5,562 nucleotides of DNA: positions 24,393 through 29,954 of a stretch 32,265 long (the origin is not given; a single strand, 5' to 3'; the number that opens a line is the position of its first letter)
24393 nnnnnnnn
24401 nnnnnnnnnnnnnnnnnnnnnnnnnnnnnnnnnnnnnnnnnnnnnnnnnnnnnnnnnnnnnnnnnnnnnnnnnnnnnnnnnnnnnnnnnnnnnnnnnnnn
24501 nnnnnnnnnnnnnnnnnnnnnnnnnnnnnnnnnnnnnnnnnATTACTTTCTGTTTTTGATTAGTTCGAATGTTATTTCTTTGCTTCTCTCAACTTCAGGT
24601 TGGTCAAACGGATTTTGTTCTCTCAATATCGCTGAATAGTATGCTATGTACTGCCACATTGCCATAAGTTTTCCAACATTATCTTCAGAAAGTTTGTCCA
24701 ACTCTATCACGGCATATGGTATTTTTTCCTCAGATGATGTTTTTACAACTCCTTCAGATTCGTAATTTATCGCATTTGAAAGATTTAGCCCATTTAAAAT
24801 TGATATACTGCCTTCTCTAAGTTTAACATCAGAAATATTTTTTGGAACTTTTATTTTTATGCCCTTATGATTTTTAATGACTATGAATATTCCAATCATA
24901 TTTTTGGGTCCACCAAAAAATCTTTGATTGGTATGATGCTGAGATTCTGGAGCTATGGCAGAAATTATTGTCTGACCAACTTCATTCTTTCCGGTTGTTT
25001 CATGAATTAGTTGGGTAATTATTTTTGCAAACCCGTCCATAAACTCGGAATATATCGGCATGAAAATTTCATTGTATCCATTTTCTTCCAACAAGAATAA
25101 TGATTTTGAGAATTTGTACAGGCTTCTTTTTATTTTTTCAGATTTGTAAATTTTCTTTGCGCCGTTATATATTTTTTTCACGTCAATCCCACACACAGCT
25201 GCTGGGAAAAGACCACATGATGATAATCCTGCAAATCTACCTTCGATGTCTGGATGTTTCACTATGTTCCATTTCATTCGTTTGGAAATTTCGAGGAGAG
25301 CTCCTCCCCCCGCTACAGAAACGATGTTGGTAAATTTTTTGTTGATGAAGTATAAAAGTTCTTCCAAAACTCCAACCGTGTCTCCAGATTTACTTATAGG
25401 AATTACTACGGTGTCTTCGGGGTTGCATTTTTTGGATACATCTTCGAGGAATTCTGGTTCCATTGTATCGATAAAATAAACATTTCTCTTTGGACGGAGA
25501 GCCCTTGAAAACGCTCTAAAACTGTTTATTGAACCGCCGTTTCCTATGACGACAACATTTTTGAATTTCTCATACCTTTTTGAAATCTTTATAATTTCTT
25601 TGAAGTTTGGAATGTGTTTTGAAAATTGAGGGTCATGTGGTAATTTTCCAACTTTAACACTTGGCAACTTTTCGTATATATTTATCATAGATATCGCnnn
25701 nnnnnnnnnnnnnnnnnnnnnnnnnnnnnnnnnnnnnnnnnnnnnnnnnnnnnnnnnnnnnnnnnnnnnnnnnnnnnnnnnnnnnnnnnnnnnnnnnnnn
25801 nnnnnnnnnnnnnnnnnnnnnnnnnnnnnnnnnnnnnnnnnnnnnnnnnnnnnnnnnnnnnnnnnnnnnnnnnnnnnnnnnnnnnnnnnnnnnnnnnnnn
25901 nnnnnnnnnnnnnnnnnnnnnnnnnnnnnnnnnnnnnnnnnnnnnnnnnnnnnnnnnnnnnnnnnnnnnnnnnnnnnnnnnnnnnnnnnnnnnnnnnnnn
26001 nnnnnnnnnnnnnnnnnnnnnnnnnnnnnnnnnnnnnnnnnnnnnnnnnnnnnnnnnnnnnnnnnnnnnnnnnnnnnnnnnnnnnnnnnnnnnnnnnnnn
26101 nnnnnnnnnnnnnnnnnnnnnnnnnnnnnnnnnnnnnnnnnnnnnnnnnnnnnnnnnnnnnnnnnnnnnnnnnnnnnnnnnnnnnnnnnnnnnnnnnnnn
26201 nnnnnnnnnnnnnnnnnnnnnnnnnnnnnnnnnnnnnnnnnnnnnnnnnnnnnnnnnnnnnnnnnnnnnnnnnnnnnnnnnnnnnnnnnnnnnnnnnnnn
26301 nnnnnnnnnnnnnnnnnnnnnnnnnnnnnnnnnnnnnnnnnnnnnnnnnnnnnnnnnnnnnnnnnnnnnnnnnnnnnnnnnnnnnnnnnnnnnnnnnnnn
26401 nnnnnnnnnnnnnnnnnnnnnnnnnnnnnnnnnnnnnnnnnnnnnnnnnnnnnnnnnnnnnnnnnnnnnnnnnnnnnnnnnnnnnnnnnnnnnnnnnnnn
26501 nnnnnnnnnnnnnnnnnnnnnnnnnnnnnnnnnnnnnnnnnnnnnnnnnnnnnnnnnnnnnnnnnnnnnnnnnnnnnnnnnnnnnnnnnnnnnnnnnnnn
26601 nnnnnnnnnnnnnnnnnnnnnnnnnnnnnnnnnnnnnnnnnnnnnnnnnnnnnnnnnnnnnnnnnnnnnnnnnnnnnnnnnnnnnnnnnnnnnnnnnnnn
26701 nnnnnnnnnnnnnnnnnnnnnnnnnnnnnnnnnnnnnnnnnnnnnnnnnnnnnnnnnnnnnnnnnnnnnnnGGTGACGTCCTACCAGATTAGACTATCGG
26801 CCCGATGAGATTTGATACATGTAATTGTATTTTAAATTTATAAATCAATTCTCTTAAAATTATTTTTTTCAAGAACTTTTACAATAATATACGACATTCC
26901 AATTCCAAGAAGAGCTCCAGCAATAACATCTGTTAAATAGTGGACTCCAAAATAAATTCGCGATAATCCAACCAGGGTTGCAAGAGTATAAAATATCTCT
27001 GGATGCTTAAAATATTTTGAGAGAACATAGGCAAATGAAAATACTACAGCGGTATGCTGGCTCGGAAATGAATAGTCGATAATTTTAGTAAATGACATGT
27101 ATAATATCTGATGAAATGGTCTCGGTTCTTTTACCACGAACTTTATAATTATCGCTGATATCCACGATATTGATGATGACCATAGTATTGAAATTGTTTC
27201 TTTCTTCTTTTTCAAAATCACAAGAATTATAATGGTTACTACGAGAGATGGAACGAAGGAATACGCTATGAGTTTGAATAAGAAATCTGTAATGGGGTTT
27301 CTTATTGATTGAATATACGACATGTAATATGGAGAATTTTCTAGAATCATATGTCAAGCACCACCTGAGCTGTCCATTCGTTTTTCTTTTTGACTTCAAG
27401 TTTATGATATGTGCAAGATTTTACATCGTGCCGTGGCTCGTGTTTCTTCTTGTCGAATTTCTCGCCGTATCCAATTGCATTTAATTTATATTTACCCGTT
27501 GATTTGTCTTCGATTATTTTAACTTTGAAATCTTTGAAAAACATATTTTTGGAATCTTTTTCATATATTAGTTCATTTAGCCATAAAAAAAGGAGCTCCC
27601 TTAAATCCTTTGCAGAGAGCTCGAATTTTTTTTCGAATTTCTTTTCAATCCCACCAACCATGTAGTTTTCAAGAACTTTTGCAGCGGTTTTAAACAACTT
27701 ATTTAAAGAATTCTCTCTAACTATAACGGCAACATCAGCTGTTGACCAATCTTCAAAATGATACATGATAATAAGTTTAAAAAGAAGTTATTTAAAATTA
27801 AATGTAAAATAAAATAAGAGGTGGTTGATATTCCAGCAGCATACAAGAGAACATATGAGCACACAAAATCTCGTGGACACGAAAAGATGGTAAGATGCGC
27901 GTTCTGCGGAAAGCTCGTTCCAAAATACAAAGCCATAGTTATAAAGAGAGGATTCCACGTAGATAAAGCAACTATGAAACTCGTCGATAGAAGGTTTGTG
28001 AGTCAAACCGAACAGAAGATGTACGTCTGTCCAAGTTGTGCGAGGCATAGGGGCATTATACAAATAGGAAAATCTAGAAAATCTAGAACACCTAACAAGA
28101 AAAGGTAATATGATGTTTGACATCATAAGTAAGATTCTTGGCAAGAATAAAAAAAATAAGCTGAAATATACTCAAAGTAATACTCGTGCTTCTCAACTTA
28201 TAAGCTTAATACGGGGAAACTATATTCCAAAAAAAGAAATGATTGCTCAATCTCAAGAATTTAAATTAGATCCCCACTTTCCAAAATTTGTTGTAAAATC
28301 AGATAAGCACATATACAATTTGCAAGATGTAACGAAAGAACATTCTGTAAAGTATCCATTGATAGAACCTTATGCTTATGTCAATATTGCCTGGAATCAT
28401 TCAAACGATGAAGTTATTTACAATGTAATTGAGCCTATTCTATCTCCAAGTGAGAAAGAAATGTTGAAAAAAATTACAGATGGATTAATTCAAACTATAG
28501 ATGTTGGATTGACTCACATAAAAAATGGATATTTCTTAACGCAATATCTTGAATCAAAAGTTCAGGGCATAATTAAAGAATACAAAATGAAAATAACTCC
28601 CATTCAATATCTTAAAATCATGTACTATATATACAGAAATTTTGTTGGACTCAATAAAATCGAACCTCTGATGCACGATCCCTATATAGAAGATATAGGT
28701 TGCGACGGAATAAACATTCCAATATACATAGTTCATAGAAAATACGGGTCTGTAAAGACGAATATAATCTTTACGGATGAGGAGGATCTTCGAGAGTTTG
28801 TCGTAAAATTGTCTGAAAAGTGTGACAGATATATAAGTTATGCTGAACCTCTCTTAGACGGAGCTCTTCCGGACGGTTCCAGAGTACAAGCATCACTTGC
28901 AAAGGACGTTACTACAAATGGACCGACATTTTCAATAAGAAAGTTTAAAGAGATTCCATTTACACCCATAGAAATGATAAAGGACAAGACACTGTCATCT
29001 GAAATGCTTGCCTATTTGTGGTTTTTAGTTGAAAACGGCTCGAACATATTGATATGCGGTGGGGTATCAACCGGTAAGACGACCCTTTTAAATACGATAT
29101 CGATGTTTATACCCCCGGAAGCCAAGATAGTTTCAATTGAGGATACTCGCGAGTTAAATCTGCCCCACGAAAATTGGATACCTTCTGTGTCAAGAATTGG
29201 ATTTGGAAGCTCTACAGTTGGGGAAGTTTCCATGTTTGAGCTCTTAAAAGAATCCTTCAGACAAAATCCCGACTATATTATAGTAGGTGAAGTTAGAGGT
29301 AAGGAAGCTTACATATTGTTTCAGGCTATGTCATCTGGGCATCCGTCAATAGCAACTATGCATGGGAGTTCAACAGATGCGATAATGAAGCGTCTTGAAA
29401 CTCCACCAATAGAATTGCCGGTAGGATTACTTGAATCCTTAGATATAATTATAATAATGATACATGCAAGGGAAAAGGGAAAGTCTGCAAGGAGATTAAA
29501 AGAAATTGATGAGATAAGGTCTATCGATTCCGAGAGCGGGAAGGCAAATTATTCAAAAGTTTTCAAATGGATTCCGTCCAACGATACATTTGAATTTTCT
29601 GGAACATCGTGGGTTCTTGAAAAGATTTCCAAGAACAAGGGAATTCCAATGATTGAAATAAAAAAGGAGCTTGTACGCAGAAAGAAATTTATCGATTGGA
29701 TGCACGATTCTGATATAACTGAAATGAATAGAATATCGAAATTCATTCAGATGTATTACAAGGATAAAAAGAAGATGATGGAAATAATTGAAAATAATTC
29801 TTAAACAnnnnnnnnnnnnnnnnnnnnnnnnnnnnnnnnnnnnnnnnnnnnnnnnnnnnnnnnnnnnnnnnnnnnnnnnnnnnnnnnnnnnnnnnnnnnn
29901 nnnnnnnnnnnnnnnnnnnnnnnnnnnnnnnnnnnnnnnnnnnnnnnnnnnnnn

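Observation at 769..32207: Palindrome GAGCTC occurs about 41 times, an order of magnitude above expectation, in two reading frames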

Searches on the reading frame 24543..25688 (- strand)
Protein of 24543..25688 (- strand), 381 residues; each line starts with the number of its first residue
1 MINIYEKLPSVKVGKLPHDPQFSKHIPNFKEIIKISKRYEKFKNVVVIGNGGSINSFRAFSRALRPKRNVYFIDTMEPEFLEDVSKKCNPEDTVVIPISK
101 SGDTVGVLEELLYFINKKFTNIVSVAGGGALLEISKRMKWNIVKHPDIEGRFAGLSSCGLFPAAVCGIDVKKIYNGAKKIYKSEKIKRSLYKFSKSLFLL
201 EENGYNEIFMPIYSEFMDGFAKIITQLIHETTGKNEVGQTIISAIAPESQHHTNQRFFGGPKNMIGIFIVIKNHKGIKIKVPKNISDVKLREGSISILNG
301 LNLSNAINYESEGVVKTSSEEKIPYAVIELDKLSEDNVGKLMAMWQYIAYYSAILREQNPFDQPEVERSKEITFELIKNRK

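Call 8: search_protein_families(library=ncbifam, proteins=[window:24543-25688:-])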
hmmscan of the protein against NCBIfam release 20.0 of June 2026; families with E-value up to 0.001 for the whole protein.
window:24543-25688:- (381 aa): 11 families
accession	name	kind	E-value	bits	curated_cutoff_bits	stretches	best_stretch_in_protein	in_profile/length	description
NF003016.0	PRK03868.1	equivalog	9e-47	159.8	487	1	29-378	45-408/410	glucose-6-phosphate isomerase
NF040629.1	PGI_Meth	equivalog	4.1e-34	118.4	350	1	31-373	50-395/396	glucose-6-phosphate isomerase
NF010697.0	PRK14097.1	equivalog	5.1e-32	111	443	1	28-378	58-433/448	glucose-6-phosphate isomerase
NF007080.0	PRK09533.1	equivalog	5e-22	77.6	712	1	37-243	451-675/949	bifunctional transaldolase/phosoglucose isomerase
NF010696.0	PRK14096.1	equivalog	3.2e-19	68.8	671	1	36-378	108-463/528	glucose-6-phosphate isomerase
NF010695.0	PRK14095.1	equivalog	4.3e-13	48.7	703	1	33-377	138-510/536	glucose-6-phosphate isomerase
NF001211.0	PRK00179.1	equivalog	3.7e-11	42.2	492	2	40-107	144-215/544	glucose-6-phosphate isomerase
TIGR02128.1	G6PI_arch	equivalog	7.3e-08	31.7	213.9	1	23-147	2-121/308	bifunctional phosphoglucose/phosphomannose isomerase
NF006423.0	PRK08674.1-2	equivalog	3.4e-06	26.2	254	1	21-147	2-127/317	bifunctional phosphoglucose/phosphomannose isomerase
NF006422.0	PRK08674.1-1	subfamily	1.3e-05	24.8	317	1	29-146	12-118/302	bifunctional phosphoglucose/phosphomannose isomerase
NF006425.0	PRK08674.1-5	equivalog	5.5e-05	22.2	471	0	28-144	35-146/358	bifunctional phosphoglucose/phosphomannose isomerase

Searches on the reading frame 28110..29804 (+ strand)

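Call 8: search_protein_families(library=ncbifam, proteins=[window:28110-29804:+])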
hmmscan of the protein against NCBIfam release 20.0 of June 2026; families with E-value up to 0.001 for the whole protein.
window:28110-29804:+ (564 aa): 21 families
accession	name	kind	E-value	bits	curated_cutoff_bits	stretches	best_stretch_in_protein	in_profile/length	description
NF058587.1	archaellum_moto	equivalog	5.7e-120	401.5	550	1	74-553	26-521/527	archaellum flagellar ATPase motor FlaI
NF053672.1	bindosome_BasE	exception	3.2e-60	204.3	1000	1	85-551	46-509/512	bindosome assembly system ATPase subunit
TIGR03819.1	heli_sec_ATPase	hypoth_equivalog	2.6e-46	158.4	373.15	1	154-431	25-299/340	TadA family conjugal transfer-associated ATPase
TIGR02788.1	VirB11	equivalog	1.8e-35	122.4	249.95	2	299-429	133-262/308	P-type DNA transfer ATPase VirB11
TIGR02782.1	TrbB_P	equivalog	1.5e-33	116.4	304.55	1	223-474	50-298/303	P-type conjugative transfer ATPase TrbB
NF010469.0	PRK13894.1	subfamily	2.4e-28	99.4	508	1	242-470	82-308/320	conjugal transfer ATPase TrbB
NF010475.0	PRK13900.1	equivalog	2.9e-28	98.9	389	1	299-429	149-279/333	type IV secretion system ATPase VirB11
NF010407.0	PRK13833.1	subfamily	5.5e-25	88.5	499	1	244-470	79-301/323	conjugal transfer protein TrbB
NF010425.0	PRK13851.1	equivalog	3e-24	85.5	461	1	296-428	148-279/344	type IV secretion system protein VirB11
NF041000.1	ATPase_ComGA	equivalog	1.6e-13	50.2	300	1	312-431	130-244/267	competence type IV pilus ATPase ComGA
TIGR02525.1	plasmid_TraJ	equivalog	1.7e-11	43.7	368.3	1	305-435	145-276/372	plasmid transfer ATPase TraJ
TIGR02538.1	type_IV_pilB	equivalog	5.9e-10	38.4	675.65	1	313-432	319-432/564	type IV-A pilus assembly ATPase PilB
TIGR02533.1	type_II_gspE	equivalog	6.5e-10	38.3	630.25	1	296-430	228-357/486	type II secretion system ATPase GspE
NF007755.0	PRK10436.1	equivalog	6.6e-10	38.2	617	1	311-431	220-334/465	type II secretion system protein GspE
TIGR01420.1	pilT_fam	subfamily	9.9e-10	38.1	319.1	1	312-429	124-239/343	PilT/PilU family type 4a pilus ATPase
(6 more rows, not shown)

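Call 67: search_protein_families(library=padloc, proteins=[window:28110-29804:+], max_evalue=0.001)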
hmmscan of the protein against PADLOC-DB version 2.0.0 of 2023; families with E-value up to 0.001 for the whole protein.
window:28110-29804:+ (564 aa): 0 families
